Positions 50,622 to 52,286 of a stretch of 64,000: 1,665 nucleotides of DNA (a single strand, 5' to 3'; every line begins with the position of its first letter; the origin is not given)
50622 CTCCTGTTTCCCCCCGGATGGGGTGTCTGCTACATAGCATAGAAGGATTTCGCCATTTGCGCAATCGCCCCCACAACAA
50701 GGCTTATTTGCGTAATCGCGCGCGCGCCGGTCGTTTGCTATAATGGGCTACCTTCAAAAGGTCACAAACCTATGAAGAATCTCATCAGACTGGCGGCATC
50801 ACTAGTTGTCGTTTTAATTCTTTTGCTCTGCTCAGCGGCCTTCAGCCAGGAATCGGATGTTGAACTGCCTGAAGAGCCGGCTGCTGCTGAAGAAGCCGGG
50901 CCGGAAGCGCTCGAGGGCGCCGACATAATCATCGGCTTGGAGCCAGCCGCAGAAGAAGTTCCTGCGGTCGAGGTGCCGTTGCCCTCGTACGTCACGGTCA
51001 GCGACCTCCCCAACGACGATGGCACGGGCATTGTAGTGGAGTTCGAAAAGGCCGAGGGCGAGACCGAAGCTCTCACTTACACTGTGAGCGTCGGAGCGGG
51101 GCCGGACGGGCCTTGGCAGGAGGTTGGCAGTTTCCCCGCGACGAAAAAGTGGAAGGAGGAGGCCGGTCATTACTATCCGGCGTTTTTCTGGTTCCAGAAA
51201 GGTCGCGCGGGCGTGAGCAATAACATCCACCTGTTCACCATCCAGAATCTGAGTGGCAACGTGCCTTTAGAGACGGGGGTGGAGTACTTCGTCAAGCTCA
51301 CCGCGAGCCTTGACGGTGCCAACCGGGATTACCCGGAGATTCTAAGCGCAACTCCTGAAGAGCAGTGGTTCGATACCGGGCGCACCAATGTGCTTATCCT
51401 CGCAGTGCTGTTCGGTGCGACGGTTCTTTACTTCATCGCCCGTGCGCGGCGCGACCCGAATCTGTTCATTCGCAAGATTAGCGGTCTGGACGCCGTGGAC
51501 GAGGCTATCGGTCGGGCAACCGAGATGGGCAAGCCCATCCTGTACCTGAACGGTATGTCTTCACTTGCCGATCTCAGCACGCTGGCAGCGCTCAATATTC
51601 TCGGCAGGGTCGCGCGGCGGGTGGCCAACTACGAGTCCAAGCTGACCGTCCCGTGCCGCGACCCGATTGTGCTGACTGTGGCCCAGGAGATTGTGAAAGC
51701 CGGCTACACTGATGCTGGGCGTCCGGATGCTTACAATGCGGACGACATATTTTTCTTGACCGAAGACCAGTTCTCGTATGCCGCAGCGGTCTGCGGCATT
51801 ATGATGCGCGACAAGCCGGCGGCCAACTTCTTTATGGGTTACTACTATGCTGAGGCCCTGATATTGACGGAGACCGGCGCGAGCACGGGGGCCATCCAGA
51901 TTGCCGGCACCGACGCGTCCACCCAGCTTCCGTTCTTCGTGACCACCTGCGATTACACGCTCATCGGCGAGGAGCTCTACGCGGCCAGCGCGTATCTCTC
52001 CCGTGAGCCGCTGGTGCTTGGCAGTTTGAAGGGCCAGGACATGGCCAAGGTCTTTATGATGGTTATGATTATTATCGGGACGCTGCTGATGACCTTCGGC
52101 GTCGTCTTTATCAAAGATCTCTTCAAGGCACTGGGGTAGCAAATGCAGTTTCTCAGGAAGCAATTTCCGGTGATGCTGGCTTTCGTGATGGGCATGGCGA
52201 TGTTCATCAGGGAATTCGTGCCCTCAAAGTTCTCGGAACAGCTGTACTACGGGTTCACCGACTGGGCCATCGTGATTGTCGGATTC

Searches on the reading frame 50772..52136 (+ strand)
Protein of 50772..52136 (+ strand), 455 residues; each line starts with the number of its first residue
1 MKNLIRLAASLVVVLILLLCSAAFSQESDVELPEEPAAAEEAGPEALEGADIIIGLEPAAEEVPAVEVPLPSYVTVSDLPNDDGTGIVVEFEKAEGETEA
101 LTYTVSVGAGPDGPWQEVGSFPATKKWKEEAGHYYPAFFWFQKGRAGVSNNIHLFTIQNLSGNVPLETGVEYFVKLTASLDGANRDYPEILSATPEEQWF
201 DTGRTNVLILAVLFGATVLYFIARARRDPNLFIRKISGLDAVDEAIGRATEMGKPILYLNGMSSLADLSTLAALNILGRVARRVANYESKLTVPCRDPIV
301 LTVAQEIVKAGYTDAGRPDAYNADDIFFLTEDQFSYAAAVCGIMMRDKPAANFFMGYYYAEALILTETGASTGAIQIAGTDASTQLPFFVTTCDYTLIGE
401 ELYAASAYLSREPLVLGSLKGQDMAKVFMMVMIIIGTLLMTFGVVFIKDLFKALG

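Call 55: search_protein_families(library=pfam, proteins=[window:50772-52136:+], max_evalue=0.01)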
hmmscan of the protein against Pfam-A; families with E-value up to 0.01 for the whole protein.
window:50772-52136:+ (455 aa): 2 families
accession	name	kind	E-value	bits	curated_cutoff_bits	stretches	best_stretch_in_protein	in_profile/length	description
PF20539.3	DUF6754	-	7.9e-123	409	27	1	196-450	2-256/257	Domain of unknown function (DUF6754)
PF23800.1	DUF7176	-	0.0054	17.6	27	0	184-228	39-83/94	Family of unknown function (DUF7176)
